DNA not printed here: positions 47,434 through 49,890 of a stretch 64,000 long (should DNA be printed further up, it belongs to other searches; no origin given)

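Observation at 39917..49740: Mirror-image pair of GspI/J/K-like minor-pseudopilin triads with no assembly machinery in cis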

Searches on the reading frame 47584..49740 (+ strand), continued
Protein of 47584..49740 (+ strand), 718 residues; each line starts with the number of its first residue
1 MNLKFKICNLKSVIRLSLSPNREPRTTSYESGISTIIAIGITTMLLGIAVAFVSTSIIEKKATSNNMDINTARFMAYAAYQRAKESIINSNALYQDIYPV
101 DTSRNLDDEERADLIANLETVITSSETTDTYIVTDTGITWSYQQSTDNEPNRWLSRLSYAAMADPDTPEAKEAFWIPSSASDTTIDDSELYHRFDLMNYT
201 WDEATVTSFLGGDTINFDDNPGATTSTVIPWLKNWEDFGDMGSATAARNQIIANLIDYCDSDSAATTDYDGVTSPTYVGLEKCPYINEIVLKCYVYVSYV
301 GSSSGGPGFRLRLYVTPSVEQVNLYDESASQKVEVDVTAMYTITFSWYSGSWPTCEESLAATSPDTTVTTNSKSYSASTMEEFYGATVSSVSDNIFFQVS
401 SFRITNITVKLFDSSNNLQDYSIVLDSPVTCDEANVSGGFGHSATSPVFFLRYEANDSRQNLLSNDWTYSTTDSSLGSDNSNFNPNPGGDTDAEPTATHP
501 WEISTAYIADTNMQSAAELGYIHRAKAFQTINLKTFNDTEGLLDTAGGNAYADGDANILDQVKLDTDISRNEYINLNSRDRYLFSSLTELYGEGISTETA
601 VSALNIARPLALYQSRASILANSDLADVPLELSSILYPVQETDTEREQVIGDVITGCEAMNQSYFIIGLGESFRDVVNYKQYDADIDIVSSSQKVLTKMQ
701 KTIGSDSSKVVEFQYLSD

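Call 65: search_protein_families(library=ncbifam, proteins=[P0113, P0119, P0126, P0129, P0130, P0135, P0145, P0152, P0163, P0173], max_evalue=0.05)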
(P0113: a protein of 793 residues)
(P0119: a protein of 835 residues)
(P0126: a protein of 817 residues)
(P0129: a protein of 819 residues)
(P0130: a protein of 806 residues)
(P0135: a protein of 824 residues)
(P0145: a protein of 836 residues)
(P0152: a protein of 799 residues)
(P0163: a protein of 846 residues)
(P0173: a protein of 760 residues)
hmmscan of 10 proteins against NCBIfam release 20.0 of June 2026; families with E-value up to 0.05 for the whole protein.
P0113 (793 aa): 1 family
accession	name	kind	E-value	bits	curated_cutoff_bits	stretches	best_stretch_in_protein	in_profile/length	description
NF037980.1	T2SS_GspK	equivalog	0.00031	20.4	130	1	14-74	2-63/307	type II secretion system minor pseudopilin GspK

P0119 (835 aa): 1 family
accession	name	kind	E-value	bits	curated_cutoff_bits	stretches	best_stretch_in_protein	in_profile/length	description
TIGR02600.1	Verru_Chthon_A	subfamily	2.3e-07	29.1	332.3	1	754-832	1193-1267/1296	Verru_Chthon cassette protein A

P0126 (817 aa): 2 families
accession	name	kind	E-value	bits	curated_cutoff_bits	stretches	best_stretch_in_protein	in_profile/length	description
TIGR02600.1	Verru_Chthon_A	subfamily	0.00062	17.8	332.3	1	34-93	1-60/1296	Verru_Chthon cassette protein A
NF037980.1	T2SS_GspK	equivalog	0.016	14.8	130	0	32-96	1-65/307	type II secretion system minor pseudopilin GspK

P0129 (819 aa): 3 families
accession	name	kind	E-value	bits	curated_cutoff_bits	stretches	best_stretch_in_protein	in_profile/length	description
TIGR02600.1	Verru_Chthon_A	subfamily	1.1e-05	23.6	332.3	1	739-802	1193-1253/1296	Verru_Chthon cassette protein A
NF012172.1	FOX-MOX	exception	0.031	13.2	700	0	237-310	282-355/382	FOX/MOX family class C beta-lactamase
NF040576.1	T2SS_GspM_XpsM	equivalog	0.041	13.5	60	0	25-104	1-81/180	type II secretion system protein GspM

P0130 (806 aa): 1 family
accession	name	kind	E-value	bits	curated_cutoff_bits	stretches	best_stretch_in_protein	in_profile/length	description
TIGR02600.1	Verru_Chthon_A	subfamily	2.8e-06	25.5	332.3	1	729-794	1193-1258/1296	Verru_Chthon cassette protein A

P0135 (824 aa): 0 families

P0145 (836 aa): 1 family
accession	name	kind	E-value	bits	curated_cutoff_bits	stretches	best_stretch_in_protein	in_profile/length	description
NF037980.1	T2SS_GspK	equivalog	0.027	14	130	0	364-416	131-187/307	type II secretion system minor pseudopilin GspK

P0152 (799 aa): 2 families
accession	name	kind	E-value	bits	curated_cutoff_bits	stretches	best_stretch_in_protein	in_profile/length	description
TIGR02600.1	Verru_Chthon_A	subfamily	2.5e-05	22.4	332.3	1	21-78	1-58/1296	Verru_Chthon cassette protein A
NF037980.1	T2SS_GspK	equivalog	0.0001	21.9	130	1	19-82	1-64/307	type II secretion system minor pseudopilin GspK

P0163 (846 aa): 1 family
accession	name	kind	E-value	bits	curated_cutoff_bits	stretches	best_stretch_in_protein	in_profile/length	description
NF037980.1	T2SS_GspK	equivalog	0.028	14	130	0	673-698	211-232/307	type II secretion system minor pseudopilin GspK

P0173 (760 aa): 1 family
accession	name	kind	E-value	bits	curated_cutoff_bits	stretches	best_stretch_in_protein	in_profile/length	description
NF037980.1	T2SS_GspK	equivalog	0.0078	15.8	130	0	6-72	2-68/307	type II secretion system minor pseudopilin GspK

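Call 71: find_related_loci(query=A1, collection=genome_contigs, flank=10000)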
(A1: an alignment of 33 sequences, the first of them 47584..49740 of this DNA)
Query A1 (718 aa) in genome_contigs; peptide patterns used: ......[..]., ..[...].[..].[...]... (x = any residue, [..] = any of these).
81 stretches matched a pattern; 70 encode a relative of the query (tblastn E <= 1e-3); 69 distinct loci.
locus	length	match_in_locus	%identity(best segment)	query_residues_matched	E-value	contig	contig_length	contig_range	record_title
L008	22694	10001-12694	35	4-716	4e-78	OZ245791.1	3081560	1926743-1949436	MAG: Victivallales bacterium isolate 31a4d9ff-eb2b-44ba-b10b-e3ac66b60536 genome assembly, chromosome: 1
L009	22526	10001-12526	35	30-718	3e-77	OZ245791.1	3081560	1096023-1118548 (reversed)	MAG: Victivallales bacterium isolate 31a4d9ff-eb2b-44ba-b10b-e3ac66b60536 genome assembly, chromosome: 1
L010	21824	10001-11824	33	147-718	8e-75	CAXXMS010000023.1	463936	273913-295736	MAG: Victivallales bacterium isolate d8e49a7d-28d4-4d0c-9e9d-00e207667c8a genome assembly, contig: contig_23, whole geno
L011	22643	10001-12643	34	30-718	2e-73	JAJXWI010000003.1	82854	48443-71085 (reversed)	MAG: bacterium isolate BP5.bin76 NODE_396_length_82854_cov_2.467260, whole genome shotgun sequence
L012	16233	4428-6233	32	166-717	2e-71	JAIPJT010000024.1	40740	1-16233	MAG: Victivallales bacterium isolate Tobar15.5-16.5m-G40 Tobar15-5-16-5m-C506, whole genome shotgun sequence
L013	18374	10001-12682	32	26-718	3e-67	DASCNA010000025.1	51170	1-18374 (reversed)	MAG TPA_asm: Victivallales bacterium isolate Fu_MAG_118 c_000000267944, whole genome shotgun sequence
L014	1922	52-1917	32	172-718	2e-67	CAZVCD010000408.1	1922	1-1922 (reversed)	MAG TPA_asm: uncultured Victivallales bacterium isolate binchicken_co49_16 genome assembly, contig: NODE_31766_length_19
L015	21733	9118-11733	31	30-718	2e-64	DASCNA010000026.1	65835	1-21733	MAG TPA_asm: Victivallales bacterium isolate Fu_MAG_118 c_000000280524, whole genome shotgun sequence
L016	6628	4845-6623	33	168-716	2e-64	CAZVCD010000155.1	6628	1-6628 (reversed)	MAG TPA_asm: uncultured Victivallales bacterium isolate binchicken_co49_16 genome assembly, contig: NODE_4703_length_662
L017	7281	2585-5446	30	14-718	8e-61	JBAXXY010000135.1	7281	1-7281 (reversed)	MAG: Lentisphaerota bacterium isolate ELA751 MAG751_135, whole genome shotgun sequence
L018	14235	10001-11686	31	168-718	4e-58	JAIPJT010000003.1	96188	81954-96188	MAG: Victivallales bacterium isolate Tobar15.5-16.5m-G40 Tobar15-5-16-5m-C67, whole genome shotgun sequence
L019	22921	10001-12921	29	30-716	2e-57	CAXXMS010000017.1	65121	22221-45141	MAG: Victivallales bacterium isolate d8e49a7d-28d4-4d0c-9e9d-00e207667c8a genome assembly, contig: contig_17, whole geno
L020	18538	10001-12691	32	30-676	4e-54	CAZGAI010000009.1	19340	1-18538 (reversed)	MAG TPA_asm: uncultured Victivallales bacterium isolate binchicken_co181_30 genome assembly, contig: NODE_4510_length_19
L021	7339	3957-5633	31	166-676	3e-53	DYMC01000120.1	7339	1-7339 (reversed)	MAG TPA_asm: Lentisphaera sp. isolate SulCav_AS07-7_55_126 SulCav_AS07_7_9533_length_7339_cov_56_646623, whole genome sh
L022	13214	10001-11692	32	166-676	8e-52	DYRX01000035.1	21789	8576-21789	MAG TPA_asm: Victivallis vadensis isolate SulCav_GS10_10_4_50_17 SulCav_GS10_10_2866_length_21789_cov_8_313702, whole ge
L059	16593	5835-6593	29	449-676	6e-20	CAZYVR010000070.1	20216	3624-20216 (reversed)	MAG TPA_asm: uncultured Victivallales bacterium isolate binchicken_co181_625 genome assembly, contig: NODE_4188_length_2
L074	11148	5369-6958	26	250-622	6e-7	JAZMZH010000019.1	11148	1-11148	MAG: Victivallaceae bacterium isolate T1900044750_TS20190416.MAGScoT_cleanbin_000047 SGB_2191_k141_2340914, whole genome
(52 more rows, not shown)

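Call 81: search_protein_families(library=ncbifam, proteins=[L013:6082-6669:+, L013:6711-7217:+, L013:7339-8022:+, L059:832-1338:+, L059:1332-1919:+, L059:1979-2647:+, L074:1315-1830:+, L074:1776-2387:+, L074:2391-3023:+], max_evalue=0.01)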
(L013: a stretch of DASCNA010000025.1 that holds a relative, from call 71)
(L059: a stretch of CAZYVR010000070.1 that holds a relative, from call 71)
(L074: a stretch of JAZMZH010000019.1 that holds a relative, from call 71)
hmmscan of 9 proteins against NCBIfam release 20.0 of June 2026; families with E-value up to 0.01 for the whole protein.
L013:6082-6669:+ (195 aa): 7 families
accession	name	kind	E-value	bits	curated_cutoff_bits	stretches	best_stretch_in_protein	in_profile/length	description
TIGR01710.1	typeII_sec_gspG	equivalog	2.2e-16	60.1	88.85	2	21-79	3-61/134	type II secretion system major pseudopilin GspG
NF007862.0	PRK10574.1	equivalog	0.00017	21.7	138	1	15-45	1-31/145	prepilin peptidase-dependent pilin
NF040999.1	pilin_ComGC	equivalog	0.00035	20.7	75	1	19-75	2-58/84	competence type IV pilus major pilin ComGC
NF041775.1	typeIV_PilA_Myxo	equivalog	0.0009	19.3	400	1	19-77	11-69/214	type IV pilin protein PilA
NF041013.1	T4P_ComGE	equivalog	0.0036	17.4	49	1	16-80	1-66/83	competence type IV pilus minor pilin ComGE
TIGR01708.2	typeII_sec_gspH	equivalog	0.0046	17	80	1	21-64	4-48/169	type II secretion system minor pseudopilin GspH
TIGR02596.1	TIGR02596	subfamily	0.0088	16.1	70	0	21-68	1-49/196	Verru_Chthon cassette protein D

L013:6711-7217:+ (168 aa): 10 families
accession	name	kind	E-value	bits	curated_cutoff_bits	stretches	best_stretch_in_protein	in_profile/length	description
TIGR01710.1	typeII_sec_gspG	equivalog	3.3e-09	36.9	88.85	1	11-71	3-63/134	type II secretion system major pseudopilin GspG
NF041775.1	typeIV_PilA_Myxo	equivalog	1.6e-08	34.8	400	1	10-62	12-64/214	type IV pilin protein PilA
NF040999.1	pilin_ComGC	equivalog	3.3e-08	33.6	75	1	11-61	4-54/84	competence type IV pilus major pilin ComGC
NF041013.1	T4P_ComGE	equivalog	1.7e-06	28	49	1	11-56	6-52/83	competence type IV pilus minor pilin ComGE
NF007862.0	PRK10574.1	equivalog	8.4e-06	26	138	1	6-49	2-45/145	prepilin peptidase-dependent pilin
TIGR02596.1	TIGR02596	subfamily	7.1e-05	23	70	1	11-42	1-32/196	Verru_Chthon cassette protein D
TIGR01708.2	typeII_sec_gspH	equivalog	0.00056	19.9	80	1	11-50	4-43/169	type II secretion system minor pseudopilin GspH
TIGR02532.1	IV_pilin_GFxxxE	domain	0.00093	19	16.3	1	11-31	4-24/24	prepilin-type N-terminal cleavage/methylation domain-containing protein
TIGR02599.1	TIGR02599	subfamily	0.0028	16.9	256.5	1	11-49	2-40/361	Verru_Chthon cassette protein C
NF040982.1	ComGD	equivalog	0.0029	18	70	1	11-60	4-53/139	competence type IV pilus minor pilin ComGD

L013:7339-8022:+ (227 aa): 11 families
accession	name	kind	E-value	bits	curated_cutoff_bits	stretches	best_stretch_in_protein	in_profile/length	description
TIGR02596.1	TIGR02596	subfamily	3.2e-11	43.7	70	1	9-116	1-109/196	Verru_Chthon cassette protein D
NF040982.1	ComGD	equivalog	8.5e-07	29.5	70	1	9-80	4-75/139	competence type IV pilus minor pilin ComGD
NF007862.0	PRK10574.1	equivalog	1.8e-05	24.9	138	1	6-36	4-34/145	prepilin peptidase-dependent pilin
TIGR01708.2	typeII_sec_gspH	equivalog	2.6e-05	24.3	80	1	9-63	4-58/169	type II secretion system minor pseudopilin GspH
NF041775.1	typeIV_PilA_Myxo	equivalog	2.8e-05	24.2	400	1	7-37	11-41/214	type IV pilin protein PilA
NF007800.0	PRK10506.1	equivalog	8.2e-05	22.5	158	1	5-97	7-99/163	prepilin peptidase-dependent protein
NF040999.1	pilin_ComGC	equivalog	0.00013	22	75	1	7-80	2-75/84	competence type IV pilus major pilin ComGC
TIGR01710.1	typeII_sec_gspG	equivalog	0.00023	21.2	88.85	1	8-65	2-59/134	type II secretion system major pseudopilin GspG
NF047827.1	T3SSXpsH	equivalog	0.0018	18.1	160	1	10-63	4-57/145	type II secretion system protein XpsH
TIGR02532.1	IV_pilin_GFxxxE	domain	0.0018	18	16.3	1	9-27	4-22/24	prepilin-type N-terminal cleavage/methylation domain-containing protein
NF041013.1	T4P_ComGE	equivalog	0.0022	18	49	1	9-38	6-35/83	competence type IV pilus minor pilin ComGE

L059:832-1338:+ (168 aa): 10 families
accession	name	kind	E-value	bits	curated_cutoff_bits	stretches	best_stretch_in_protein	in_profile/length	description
TIGR01710.1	typeII_sec_gspG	equivalog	2.4e-09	37.3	88.85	1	11-69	1-59/134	type II secretion system major pseudopilin GspG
NF007862.0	PRK10574.1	equivalog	6e-06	26.4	138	1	9-46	3-40/145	prepilin peptidase-dependent pilin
TIGR02532.1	IV_pilin_GFxxxE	domain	0.00013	21.7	16.3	1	13-33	4-24/24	prepilin-type N-terminal cleavage/methylation domain-containing protein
NF041013.1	T4P_ComGE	equivalog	0.00014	21.9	49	1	9-66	2-60/83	competence type IV pilus minor pilin ComGE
NF040999.1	pilin_ComGC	equivalog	0.00027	21.1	75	1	11-67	2-58/84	competence type IV pilus major pilin ComGC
TIGR02596.1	TIGR02596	subfamily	0.00046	20.3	70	1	13-35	1-23/196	Verru_Chthon cassette protein D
NF041775.1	typeIV_PilA_Myxo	equivalog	0.00095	19.2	400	1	5-62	5-63/214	type IV pilin protein PilA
TIGR01708.2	typeII_sec_gspH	equivalog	0.0011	19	80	1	11-59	2-51/169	type II secretion system minor pseudopilin GspH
NF007800.0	PRK10506.1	equivalog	0.0028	17.5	158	1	6-37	4-35/163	prepilin peptidase-dependent protein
NF047828.1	T3SSXpsI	equivalog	0.0031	17.5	150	1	11-51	2-44/132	type II secretion system protein XpsI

L059:1332-1919:+ (195 aa): 13 families
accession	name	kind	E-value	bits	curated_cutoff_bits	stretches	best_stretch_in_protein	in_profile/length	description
TIGR01710.1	typeII_sec_gspG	equivalog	1.5e-12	47.7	88.85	1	21-79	2-60/134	type II secretion system major pseudopilin GspG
NF041013.1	T4P_ComGE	equivalog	3.4e-09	36.7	49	1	19-77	3-61/83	competence type IV pilus minor pilin ComGE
NF041775.1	typeIV_PilA_Myxo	equivalog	3.9e-07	30.3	400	1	19-71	10-62/214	type IV pilin protein PilA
NF040999.1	pilin_ComGC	equivalog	6e-07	29.6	75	1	20-76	2-58/84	competence type IV pilus major pilin ComGC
NF007862.0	PRK10574.1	equivalog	2e-06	28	138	1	17-63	2-48/145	prepilin peptidase-dependent pilin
TIGR02596.1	TIGR02596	subfamily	2.4e-05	24.5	70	1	22-59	1-38/196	Verru_Chthon cassette protein D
TIGR01708.2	typeII_sec_gspH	equivalog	8.7e-05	22.6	80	1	22-71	4-50/169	type II secretion system minor pseudopilin GspH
TIGR02599.1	TIGR02599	subfamily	0.00012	21.5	256.5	1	22-60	2-40/361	Verru_Chthon cassette protein C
TIGR02532.1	IV_pilin_GFxxxE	domain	0.00026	20.7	16.3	1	22-41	4-23/24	prepilin-type N-terminal cleavage/methylation domain-containing protein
NF047828.1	T3SSXpsI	equivalog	0.0026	17.8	150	1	21-60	3-42/132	type II secretion system protein XpsI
NF038304.1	EPS_HpsC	equivalog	0.0046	16.6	200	1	12-68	13-73/318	hormogonium polysaccharide secretion pseudopilin HpsC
NF007800.0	PRK10506.1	equivalog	0.0059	16.5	158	1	14-59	3-48/163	prepilin peptidase-dependent protein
TIGR01711.1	gspJ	equivalog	0.0076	16.1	64.85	0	22-74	3-56/192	type II secretion system minor pseudopilin GspJ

L059:1979-2647:+ (222 aa): 11 families
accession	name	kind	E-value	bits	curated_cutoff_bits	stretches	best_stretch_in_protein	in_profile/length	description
TIGR02596.1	TIGR02596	subfamily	1.1e-09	38.7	70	1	9-67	1-59/196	Verru_Chthon cassette protein D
TIGR01708.2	typeII_sec_gspH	equivalog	1.6e-07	31.4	80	1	9-78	4-72/169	type II secretion system minor pseudopilin GspH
NF040999.1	pilin_ComGC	equivalog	1.3e-05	25.3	75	1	7-33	2-28/84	competence type IV pilus major pilin ComGC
TIGR02532.1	IV_pilin_GFxxxE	domain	3.1e-05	23.6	16.3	1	9-29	4-24/24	prepilin-type N-terminal cleavage/methylation domain-containing protein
NF040982.1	ComGD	equivalog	3.5e-05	24.2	70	1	7-74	2-69/139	competence type IV pilus minor pilin ComGD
NF007862.0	PRK10574.1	equivalog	9.6e-05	22.5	138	1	7-34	5-32/145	prepilin peptidase-dependent pilin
NF007800.0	PRK10506.1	equivalog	0.00036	20.4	158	1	6-70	8-72/163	prepilin peptidase-dependent protein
TIGR01710.1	typeII_sec_gspG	equivalog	0.00043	20.3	88.85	1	8-45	2-40/134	type II secretion system major pseudopilin GspG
NF041013.1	T4P_ComGE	equivalog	0.0035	17.4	49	1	7-39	4-36/83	competence type IV pilus minor pilin ComGE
NF047827.1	T3SSXpsH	equivalog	0.0035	17.1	160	1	9-66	3-60/145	type II secretion system protein XpsH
NF041775.1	typeIV_PilA_Myxo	equivalog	0.0071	16.3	400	0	7-36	11-40/214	type IV pilin protein PilA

L074:1315-1830:+ (171 aa): 5 families
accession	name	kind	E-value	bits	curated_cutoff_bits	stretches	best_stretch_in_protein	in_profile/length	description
TIGR01710.1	typeII_sec_gspG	equivalog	4e-14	52.8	88.85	2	4-63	2-61/134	type II secretion system major pseudopilin GspG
NF041775.1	typeIV_PilA_Myxo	equivalog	1.1e-06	28.8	400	1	3-51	11-59/214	type IV pilin protein PilA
TIGR02532.1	IV_pilin_GFxxxE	domain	0.0003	20.5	16.3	1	5-24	4-23/24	prepilin-type N-terminal cleavage/methylation domain-containing protein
TIGR01708.2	typeII_sec_gspH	equivalog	0.00037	20.5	80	1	5-54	4-50/169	type II secretion system minor pseudopilin GspH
NF007862.0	PRK10574.1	equivalog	0.00072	19.7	138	1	2-28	4-30/145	prepilin peptidase-dependent pilin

L074:1776-2387:+ (203 aa): 5 families
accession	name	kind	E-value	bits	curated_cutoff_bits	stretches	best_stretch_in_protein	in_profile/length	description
TIGR01710.1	typeII_sec_gspG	equivalog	3.4e-08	33.6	88.85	1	34-84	3-53/134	type II secretion system major pseudopilin GspG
NF007862.0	PRK10574.1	equivalog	1.2e-07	32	138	1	29-70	2-43/145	prepilin peptidase-dependent pilin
NF041775.1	typeIV_PilA_Myxo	equivalog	2.3e-05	24.5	400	1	26-73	5-52/214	type IV pilin protein PilA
TIGR02532.1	IV_pilin_GFxxxE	domain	0.0004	20.1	16.3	1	34-54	4-24/24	prepilin-type N-terminal cleavage/methylation domain-containing protein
TIGR02596.1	TIGR02596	subfamily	0.0025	17.9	70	1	34-60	1-27/196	Verru_Chthon cassette protein D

L074:2391-3023:+ (210 aa): 3 families
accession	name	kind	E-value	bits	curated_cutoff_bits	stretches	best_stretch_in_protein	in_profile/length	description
TIGR02596.1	TIGR02596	subfamily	1.1e-10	42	70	1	7-160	1-150/196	Verru_Chthon cassette protein D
TIGR01708.2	typeII_sec_gspH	equivalog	6e-05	23.1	80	1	6-71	3-68/169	type II secretion system minor pseudopilin GspH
TIGR02532.1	IV_pilin_GFxxxE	domain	0.0064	16.3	16.3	0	7-26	4-23/24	prepilin-type N-terminal cleavage/methylation domain-containing protein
